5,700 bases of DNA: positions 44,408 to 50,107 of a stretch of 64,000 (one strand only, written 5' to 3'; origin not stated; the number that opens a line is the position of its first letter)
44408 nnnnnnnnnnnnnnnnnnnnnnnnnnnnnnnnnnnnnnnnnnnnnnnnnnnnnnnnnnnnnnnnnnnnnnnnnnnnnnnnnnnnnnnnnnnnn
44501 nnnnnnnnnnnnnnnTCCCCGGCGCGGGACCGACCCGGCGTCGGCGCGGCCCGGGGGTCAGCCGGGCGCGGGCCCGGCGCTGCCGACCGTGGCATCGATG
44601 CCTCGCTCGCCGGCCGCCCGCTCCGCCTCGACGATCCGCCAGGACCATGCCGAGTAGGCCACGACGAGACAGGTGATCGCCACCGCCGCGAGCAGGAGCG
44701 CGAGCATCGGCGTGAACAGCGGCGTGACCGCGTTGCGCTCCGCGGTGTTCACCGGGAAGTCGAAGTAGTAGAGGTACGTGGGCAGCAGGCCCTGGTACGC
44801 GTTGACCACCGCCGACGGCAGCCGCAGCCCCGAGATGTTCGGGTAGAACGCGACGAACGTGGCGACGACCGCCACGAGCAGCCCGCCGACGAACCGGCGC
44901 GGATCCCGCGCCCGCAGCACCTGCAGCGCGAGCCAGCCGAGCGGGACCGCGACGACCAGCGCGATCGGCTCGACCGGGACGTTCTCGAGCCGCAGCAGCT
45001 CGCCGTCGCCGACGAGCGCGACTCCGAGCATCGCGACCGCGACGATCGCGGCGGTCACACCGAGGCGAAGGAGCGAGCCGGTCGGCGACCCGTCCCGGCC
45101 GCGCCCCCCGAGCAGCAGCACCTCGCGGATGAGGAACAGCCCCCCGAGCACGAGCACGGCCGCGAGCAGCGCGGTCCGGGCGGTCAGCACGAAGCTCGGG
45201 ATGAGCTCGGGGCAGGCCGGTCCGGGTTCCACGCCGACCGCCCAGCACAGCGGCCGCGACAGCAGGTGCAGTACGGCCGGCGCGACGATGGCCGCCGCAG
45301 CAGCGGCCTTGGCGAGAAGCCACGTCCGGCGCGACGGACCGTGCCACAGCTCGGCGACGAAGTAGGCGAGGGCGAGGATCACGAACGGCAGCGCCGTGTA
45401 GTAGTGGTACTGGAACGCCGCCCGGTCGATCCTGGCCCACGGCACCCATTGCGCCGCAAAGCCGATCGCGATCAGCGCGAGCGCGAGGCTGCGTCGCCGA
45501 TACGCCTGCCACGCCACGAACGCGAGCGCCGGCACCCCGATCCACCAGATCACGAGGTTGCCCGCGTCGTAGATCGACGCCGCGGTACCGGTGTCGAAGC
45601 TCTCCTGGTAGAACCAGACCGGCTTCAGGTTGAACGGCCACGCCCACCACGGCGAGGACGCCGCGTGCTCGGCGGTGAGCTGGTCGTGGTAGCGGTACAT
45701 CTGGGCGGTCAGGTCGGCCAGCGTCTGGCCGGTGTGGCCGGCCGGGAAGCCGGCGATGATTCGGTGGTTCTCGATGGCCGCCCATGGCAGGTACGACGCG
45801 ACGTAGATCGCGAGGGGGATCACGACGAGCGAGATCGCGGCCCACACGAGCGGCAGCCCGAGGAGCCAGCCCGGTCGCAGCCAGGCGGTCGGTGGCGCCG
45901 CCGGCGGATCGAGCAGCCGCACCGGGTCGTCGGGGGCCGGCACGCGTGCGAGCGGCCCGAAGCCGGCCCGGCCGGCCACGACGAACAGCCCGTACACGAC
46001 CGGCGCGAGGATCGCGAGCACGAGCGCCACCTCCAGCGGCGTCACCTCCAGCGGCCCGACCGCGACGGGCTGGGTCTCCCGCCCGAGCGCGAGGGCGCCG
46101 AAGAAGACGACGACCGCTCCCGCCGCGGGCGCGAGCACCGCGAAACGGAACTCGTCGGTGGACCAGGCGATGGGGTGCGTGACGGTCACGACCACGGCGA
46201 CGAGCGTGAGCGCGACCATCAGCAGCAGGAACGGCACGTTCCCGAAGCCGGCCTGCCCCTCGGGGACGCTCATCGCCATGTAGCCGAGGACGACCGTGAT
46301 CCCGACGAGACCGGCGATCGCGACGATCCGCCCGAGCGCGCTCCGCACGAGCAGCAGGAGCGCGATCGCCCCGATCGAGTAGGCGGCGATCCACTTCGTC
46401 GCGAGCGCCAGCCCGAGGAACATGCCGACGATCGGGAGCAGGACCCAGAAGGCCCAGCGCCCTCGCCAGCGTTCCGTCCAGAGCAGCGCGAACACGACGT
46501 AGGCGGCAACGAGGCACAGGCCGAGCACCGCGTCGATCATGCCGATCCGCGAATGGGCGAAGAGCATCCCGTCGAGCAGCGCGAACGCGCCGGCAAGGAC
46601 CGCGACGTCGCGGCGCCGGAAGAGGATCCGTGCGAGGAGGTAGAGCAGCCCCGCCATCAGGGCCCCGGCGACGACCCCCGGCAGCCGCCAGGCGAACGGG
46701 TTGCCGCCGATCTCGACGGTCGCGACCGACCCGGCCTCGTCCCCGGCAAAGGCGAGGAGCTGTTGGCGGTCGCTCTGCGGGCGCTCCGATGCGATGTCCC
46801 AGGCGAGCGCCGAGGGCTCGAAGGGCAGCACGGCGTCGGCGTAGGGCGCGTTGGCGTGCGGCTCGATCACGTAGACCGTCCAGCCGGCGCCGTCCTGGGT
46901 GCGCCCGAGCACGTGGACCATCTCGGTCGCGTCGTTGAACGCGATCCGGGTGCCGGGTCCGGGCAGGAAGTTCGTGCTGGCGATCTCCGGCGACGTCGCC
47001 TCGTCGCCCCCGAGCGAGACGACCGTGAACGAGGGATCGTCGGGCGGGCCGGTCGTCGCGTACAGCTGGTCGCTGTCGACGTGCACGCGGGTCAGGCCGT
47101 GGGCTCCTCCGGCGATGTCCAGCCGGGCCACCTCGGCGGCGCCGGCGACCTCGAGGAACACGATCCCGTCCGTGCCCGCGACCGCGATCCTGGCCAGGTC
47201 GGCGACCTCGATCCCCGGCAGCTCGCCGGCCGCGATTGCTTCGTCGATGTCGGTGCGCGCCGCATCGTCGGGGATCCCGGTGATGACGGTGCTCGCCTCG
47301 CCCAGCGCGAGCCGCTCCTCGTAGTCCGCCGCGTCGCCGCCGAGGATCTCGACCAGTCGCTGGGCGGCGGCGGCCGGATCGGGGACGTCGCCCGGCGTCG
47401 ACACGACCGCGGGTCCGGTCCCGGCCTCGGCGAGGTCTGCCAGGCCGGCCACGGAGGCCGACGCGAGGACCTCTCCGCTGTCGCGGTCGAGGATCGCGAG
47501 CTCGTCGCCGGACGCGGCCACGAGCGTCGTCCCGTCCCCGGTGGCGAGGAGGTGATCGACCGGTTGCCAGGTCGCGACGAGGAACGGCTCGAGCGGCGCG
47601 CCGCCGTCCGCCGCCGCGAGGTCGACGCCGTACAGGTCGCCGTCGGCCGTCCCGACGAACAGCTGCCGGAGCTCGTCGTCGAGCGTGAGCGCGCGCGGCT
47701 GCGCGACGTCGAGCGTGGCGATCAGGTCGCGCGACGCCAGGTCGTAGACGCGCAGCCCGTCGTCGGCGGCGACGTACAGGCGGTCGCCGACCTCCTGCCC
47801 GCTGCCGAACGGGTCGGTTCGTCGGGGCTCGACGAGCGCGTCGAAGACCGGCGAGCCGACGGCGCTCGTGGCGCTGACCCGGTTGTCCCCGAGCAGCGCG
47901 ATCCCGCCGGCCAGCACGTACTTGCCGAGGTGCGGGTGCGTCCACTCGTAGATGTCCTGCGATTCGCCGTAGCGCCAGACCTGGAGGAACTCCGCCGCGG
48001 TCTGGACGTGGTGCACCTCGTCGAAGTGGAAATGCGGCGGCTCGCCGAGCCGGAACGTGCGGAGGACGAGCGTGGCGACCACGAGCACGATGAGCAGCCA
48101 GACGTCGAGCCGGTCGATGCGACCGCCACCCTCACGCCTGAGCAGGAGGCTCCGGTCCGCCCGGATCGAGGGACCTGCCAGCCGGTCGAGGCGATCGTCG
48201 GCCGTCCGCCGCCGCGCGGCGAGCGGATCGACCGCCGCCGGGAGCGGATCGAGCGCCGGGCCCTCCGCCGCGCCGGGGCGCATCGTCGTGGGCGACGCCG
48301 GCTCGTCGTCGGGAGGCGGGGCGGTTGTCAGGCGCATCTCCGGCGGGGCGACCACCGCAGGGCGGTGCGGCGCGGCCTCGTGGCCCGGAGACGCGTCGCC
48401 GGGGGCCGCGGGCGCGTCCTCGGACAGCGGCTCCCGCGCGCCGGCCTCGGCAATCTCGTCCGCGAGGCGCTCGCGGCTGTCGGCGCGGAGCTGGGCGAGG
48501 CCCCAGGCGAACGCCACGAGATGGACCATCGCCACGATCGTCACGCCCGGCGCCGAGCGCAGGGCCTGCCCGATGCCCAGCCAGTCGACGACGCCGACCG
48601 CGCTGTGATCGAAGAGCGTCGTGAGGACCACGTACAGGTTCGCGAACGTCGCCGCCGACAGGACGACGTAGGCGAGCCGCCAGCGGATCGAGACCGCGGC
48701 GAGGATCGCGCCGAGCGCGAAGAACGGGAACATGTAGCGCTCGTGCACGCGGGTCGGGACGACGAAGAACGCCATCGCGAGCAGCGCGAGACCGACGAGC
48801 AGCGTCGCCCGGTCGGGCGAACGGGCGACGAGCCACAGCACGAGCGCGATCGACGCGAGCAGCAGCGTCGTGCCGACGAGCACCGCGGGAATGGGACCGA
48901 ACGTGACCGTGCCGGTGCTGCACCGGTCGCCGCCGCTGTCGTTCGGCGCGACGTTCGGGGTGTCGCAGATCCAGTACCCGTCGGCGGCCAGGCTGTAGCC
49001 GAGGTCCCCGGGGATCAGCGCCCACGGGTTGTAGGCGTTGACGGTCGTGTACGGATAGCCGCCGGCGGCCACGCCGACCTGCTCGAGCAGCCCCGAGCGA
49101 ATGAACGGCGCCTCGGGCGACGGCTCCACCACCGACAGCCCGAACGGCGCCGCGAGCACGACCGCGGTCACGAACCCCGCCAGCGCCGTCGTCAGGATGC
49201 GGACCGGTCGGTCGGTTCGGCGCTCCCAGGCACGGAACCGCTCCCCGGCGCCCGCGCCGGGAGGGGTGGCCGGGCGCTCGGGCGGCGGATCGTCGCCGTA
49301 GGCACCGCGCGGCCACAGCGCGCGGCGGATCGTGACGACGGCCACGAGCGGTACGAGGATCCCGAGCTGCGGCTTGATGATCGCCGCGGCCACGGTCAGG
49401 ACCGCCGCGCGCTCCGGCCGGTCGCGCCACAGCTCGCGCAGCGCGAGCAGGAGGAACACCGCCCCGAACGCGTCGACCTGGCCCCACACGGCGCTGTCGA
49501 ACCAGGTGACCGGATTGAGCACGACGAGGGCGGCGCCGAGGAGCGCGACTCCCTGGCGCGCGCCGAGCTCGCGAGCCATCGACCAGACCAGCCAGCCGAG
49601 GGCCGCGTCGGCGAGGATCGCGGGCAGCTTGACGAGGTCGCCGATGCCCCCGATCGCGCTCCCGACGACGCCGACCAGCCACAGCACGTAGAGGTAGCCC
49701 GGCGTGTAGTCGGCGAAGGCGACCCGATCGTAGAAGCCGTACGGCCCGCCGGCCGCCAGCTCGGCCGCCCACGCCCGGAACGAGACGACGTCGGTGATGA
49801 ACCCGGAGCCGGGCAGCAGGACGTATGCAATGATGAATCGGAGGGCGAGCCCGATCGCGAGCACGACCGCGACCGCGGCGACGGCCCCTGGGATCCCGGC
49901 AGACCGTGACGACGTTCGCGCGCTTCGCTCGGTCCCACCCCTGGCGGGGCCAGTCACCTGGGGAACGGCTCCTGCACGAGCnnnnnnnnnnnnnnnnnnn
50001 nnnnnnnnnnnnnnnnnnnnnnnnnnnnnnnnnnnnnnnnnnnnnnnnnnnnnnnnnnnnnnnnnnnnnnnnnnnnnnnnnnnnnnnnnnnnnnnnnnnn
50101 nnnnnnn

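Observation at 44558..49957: Giant 1799-aa protein fusing two GT-C glycosyltransferases, with a beta-propeller-like insert in the PMT module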

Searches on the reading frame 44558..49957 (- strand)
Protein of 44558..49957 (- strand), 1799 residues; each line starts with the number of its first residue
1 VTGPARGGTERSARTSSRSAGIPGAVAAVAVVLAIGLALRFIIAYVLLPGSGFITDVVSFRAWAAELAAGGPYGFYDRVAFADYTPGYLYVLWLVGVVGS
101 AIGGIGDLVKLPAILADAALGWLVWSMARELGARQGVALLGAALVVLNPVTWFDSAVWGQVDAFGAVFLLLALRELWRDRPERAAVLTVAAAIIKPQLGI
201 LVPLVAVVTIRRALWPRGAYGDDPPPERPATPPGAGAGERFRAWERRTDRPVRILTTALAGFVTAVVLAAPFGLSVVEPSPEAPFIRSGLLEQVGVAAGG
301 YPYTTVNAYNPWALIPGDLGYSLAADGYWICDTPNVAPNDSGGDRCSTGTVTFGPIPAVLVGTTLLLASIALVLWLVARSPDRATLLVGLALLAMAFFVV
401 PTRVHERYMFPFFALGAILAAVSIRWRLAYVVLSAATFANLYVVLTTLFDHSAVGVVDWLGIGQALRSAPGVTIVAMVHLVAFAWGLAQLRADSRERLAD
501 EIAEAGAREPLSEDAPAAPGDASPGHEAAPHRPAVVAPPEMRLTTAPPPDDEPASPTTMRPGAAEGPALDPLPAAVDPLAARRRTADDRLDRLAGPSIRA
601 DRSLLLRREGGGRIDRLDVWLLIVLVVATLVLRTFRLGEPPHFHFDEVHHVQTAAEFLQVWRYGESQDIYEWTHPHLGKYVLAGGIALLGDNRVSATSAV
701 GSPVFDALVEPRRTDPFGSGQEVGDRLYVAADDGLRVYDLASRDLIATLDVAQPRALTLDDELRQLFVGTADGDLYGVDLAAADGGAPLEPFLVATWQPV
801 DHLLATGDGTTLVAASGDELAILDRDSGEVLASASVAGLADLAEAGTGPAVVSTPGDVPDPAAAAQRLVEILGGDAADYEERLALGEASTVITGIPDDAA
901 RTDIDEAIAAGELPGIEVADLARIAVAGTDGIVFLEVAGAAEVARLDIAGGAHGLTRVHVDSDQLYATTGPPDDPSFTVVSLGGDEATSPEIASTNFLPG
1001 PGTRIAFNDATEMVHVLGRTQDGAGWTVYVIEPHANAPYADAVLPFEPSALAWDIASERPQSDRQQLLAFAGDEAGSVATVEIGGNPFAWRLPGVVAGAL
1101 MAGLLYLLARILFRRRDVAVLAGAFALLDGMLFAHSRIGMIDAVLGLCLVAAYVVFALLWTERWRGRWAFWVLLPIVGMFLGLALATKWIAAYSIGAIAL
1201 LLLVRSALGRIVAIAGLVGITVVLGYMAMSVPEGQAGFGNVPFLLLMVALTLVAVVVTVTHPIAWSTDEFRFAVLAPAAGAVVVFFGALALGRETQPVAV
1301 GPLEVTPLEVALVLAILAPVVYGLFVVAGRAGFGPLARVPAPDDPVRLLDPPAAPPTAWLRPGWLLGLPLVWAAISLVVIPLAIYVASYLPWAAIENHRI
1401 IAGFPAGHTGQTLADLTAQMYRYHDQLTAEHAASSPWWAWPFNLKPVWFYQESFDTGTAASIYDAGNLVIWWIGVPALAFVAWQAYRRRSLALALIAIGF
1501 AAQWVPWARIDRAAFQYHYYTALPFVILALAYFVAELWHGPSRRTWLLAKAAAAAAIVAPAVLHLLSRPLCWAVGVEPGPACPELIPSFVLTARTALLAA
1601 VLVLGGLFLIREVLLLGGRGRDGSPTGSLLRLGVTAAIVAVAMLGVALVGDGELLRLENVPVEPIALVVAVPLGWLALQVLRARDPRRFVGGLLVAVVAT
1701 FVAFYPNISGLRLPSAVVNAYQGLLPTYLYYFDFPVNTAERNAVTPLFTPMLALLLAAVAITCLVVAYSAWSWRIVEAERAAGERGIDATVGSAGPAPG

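Call 5: search_protein_families(library=pfam, proteins=[window:44558-49957:-], max_evalue=0.1)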
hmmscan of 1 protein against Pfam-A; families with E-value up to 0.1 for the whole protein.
window:44558-49957:- (1799 aa): 3 families
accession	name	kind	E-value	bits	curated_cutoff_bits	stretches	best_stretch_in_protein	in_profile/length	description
PF16192.10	PMT_4TMC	-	1.1e-16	61.4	32.4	1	1413-1573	5-185/202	C-terminal four TMM region of protein-O-mannosyltransferase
PF02366.24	PMT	-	1.1e-10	42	22.7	2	1085-1204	80-198/245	Dolichyl-phosphate-mannose-protein mannosyltransferase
PF13231.12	PMT_2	-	2.4e-07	31.5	26.1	1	1084-1220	18-151/160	Dolichyl-phosphate-mannose-protein mannosyltransferase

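Call 6: search_protein_families(library=ncbifam, proteins=[window:44558-49957:-], max_evalue=0.1)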
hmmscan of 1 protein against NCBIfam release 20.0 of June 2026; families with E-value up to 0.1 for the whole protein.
window:44558-49957:- (1799 aa): 1 family
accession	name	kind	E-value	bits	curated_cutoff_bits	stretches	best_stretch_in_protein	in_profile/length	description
NF058602.1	PrMnsylTfPmt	equivalog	5.2e-13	48.6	800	2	1373-1555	279-483/530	protein O-mannosyltransferase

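Call 9: search_solved_structures(query=window:44561-49957:-, max_evalue=1)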
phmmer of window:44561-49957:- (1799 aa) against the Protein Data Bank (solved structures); distinct sequences matched with E-value up to 1: 4.
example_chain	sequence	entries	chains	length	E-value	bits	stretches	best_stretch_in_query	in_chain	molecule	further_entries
9i5k_A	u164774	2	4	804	0.0003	21.3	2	1415-1481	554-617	Dolichyl-phosphate-mannose--protein mannosyltransferase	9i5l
9e61_A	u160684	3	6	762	0.00096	19.7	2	1418-1480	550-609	Dolichyl-phosphate-mannose--protein mannosyltransferase 4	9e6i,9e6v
9if7_LJ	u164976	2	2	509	0.0034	17.9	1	731-842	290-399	Guanine nucleotide-binding protein subunit beta-like protein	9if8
6p25_A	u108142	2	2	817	0.83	9.9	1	1417-1533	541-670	Dolichyl-phosphate-mannose--protein mannosyltransferase 1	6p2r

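Call 10: find_homologous_proteins(query=window:44561-49957:-, max_evalue=0.00001)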
Query window:44561-49957:- (1799 aa): 1374 proteins with E <= 0.00001 among 8000 candidates; the best 120 are listed.
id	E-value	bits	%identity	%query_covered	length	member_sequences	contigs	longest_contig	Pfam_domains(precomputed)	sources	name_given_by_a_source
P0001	0.0e+0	3944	100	100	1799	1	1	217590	PF02366.25,PF16192.11,PF13231.13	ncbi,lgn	-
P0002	0.0e+0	2670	70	100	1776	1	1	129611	PF09594.17,PF02366.25,PF16192.11,PF13231.13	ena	-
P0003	0.0e+0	2644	69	100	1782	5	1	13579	PF09594.17,PF02366.25,PF16192.11,PF13231.13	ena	-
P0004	0.0e+0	2309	63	100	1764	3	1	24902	PF02366.25,PF16192.11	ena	-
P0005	0.0e+0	2294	60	100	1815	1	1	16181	PF02366.25,PF16192.11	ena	-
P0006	0.0e+0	2282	60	98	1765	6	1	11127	PF02366.25,PF16192.11,PF13231.13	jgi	jgi:Gpi18-like mannosyltransferase/outer membrane protein assembly factor BamB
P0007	0.0e+0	2278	58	66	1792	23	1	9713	PF02366.25,PF16192.11,PF13231.13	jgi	jgi:hypothetical protein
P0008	0.0e+0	2260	59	99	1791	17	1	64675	PF02366.25,PF16192.11,PF13231.13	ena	-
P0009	0.0e+0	2225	58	66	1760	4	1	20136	PF02366.25,PF16192.11,PF13231.13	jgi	jgi:Gpi18-like mannosyltransferase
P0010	0.0e+0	2194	59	66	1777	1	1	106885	PF02366.25,PF16192.11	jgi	jgi:predicted membrane-bound dolichyl-phosphate-mannose-protein mannosyltransferase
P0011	0.0e+0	2193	58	98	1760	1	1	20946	PF02366.25,PF16192.11,PF13231.13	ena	-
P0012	0.0e+0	2151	60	99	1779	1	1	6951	PF02366.25,PF16192.11,PF13231.13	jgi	jgi:Gpi18-like mannosyltransferase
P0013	0.0e+0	2113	59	99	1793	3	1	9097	PF02366.25,PF16192.11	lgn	-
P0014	0.0e+0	2067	57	99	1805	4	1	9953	PF02366.25,PF16192.11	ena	-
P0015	0.0e+0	2067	58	66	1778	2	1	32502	PF02366.25,PF16192.11,PF13231.13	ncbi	ncbi:MAG: phospholipid carrier-dependent glycosyltransferase [Chloroflexota bacterium]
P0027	0.0e+0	2039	57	100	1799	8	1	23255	PF02366.25,PF16192.11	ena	-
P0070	0.0e+0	1980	55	99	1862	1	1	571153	PF02366.25,PF16192.11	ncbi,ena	-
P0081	0.0e+0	1967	58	88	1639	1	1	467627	PF02366.25,PF16192.11,PF13231.13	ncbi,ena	-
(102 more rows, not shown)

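Call 13: find_encoding_contigs(protein=P0001, flank=10000, max_places=3)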
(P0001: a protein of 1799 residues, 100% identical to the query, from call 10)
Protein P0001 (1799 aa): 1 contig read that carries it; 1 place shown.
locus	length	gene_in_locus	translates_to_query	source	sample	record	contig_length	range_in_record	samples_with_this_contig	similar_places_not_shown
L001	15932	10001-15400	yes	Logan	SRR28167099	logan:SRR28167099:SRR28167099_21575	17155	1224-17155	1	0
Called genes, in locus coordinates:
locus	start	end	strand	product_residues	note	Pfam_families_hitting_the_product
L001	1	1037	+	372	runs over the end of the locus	PF00712:DNA_pol3_beta, PF02767:DNA_pol3_beta_2, PF02768:DNA_pol3_beta_3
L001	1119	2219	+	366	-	PF02463:SMC_N, PF13304:AAA_21 (faint), PF13476:AAA_23 (weak)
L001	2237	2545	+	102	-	PF05258:DciA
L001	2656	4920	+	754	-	-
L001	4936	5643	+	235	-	PF01694:Rhomboid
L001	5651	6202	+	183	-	PF02577:BFN_dom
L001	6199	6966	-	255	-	PF13641:Glyco_tranf_2_3 (weak), PF00535:Glycos_transf_2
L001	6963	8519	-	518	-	PF11028:TMEM260_N, PF13231:PMT_2 (weak)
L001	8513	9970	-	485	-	-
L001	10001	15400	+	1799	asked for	PF02366:PMT, PF13231:PMT_2, PF16192:PMT_4TMC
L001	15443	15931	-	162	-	?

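Call 31: find_related_loci(query=A1, collection=genome_contigs, flank=8000)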
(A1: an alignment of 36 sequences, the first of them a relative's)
Query A1 (1799 aa) in genome_contigs; peptide patterns used: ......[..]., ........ (x = any residue, [..] = any of these).
598 stretches matched a pattern (row limit reached: there are more); 592 encode a relative of the query (tblastn E <= 1e-3); the best 80 are kept; 80 distinct loci.
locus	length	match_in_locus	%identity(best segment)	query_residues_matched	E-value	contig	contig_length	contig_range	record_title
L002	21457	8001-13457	56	1-1799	0e+0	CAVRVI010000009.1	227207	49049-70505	MAG: uncultured Chloroflexia bacterium isolate MFD02242.bin.2.102 genome assembly, contig: contig_45129, whole genome sh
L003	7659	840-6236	57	1-1782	0e+0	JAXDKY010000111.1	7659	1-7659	MAG: Chloroflexota bacterium isolate BP_605 scaffold_1554710, whole genome shotgun sequence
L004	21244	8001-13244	56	1-1774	0e+0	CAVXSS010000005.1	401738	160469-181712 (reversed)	MAG: uncultured Chloroflexia bacterium isolate MFD04944.bin.1.66 genome assembly, contig: contig_80681, whole genome sho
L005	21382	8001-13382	56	1-1779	0e+0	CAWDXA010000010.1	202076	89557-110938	MAG: uncultured Chloroflexia bacterium isolate MFD05942.bin.2.254 genome assembly, contig: contig_72820, whole genome sh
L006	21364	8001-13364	55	1-1775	0e+0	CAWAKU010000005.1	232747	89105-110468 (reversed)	MAG: uncultured Chloroflexia bacterium isolate MFD02134.bin.1.198 genome assembly, contig: contig_24981, whole genome sh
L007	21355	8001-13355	56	1-1774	0e+0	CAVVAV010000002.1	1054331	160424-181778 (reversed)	MAG: uncultured Chloroflexia bacterium isolate MFD09206.bin.1.36 genome assembly, contig: contig_5633, whole genome shot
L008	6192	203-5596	56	1-1774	0e+0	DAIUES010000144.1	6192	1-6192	MAG TPA_asm: Candidatus Limnocylindrales bacterium isolate CTOTU27539 NODE_3012_length_6192_cov_6.467818, whole genome s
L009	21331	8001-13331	54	1-1784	0e+0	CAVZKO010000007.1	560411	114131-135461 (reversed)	MAG: uncultured Chloroflexia bacterium isolate MFD09267.bin.2.309 genome assembly, contig: contig_36147, whole genome sh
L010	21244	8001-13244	54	1-1779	0e+0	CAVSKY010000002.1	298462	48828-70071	MAG: uncultured Chloroflexia bacterium isolate MFD09206.bin.1.75 genome assembly, contig: contig_14970, whole genome sho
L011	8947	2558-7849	53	1-1797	0e+0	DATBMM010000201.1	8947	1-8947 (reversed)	MAG TPA_asm: Candidatus Limnocylindrales bacterium isolate SMAG_U3998 k141_2638185, whole genome shotgun sequence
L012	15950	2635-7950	55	1-1779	0e+0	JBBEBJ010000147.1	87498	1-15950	MAG: Chloroflexota bacterium isolate LejiaF_70_124 Lejia_F_418_length_87498_cov_80, whole genome shotgun sequence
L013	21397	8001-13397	56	1-1797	0e+0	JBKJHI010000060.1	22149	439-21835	MAG: Candidatus Limnocylindrales bacterium isolate ant_bin.103 S1Ck117_5207767_flag_0_multi_12.9946_len_22149, whole gen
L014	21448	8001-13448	54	1-1775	0e+0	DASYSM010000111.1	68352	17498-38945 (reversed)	MAG TPA_asm: Candidatus Limnocylindrales bacterium isolate SMAG_U4538 k141_684542, whole genome shotgun sequence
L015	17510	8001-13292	53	1-1794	0e+0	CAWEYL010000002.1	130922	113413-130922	MAG: uncultured Chloroflexia bacterium isolate MFD05942.bin.2.177 genome assembly, contig: contig_132319, whole genome s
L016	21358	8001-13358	53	1-1790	0e+0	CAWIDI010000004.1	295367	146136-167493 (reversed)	MAG: uncultured Chloroflexia bacterium isolate MFD05442.bin.2.330 genome assembly, contig: contig_25235, whole genome sh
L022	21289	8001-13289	53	4-1799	0e+0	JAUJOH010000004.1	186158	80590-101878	MAG: Chloroflexota bacterium isolate YX3bin12 opera_contig_162, whole genome shotgun sequence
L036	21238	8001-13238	50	32-1799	0e+0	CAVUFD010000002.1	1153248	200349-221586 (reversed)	MAG: uncultured Chloroflexia bacterium isolate MFD04944.bin.1.277 genome assembly, contig: contig_22608, whole genome sh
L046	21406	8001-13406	49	1-1799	0e+0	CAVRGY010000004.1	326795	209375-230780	MAG: uncultured Chloroflexia bacterium isolate MFD05442.bin.2.302 genome assembly, contig: contig_14868, whole genome sh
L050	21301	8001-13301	55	1-1799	0e+0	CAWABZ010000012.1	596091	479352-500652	MAG: uncultured Chloroflexia bacterium isolate MFD09267.bin.2.90 genome assembly, contig: contig_65362, whole genome sho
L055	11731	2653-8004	48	14-1799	0e+0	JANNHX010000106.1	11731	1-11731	MAG: Chloroflexota bacterium isolate SOY_6_C_metabat_191 SOY_6_C_k141_2034398, whole genome shotgun sequence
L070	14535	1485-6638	48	1-1799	0e+0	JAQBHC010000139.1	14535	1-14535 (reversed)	MAG: Chloroflexota bacterium isolate MAG_452_bin-14 452_bin-14_ctg-139, whole genome shotgun sequence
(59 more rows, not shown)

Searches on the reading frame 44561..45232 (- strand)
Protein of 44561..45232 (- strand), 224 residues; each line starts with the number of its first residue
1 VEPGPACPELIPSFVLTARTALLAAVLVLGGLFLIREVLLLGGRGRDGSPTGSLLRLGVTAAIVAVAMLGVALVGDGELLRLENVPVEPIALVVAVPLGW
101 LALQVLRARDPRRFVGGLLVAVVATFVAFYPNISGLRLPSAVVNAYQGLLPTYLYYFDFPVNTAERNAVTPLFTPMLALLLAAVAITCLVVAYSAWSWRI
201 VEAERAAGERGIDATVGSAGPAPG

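Call 67: search_protein_families(library=pfam, proteins=[window:44561-45232:-], max_evalue=0.01)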
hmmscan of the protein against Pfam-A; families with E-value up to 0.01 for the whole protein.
window:44561-45232:- (224 aa): 1 family
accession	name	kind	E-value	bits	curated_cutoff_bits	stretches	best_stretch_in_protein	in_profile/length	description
PF14012.11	DUF4229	-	0.0011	19.5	27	1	54-109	5-56/68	Protein of unknown function (DUF4229)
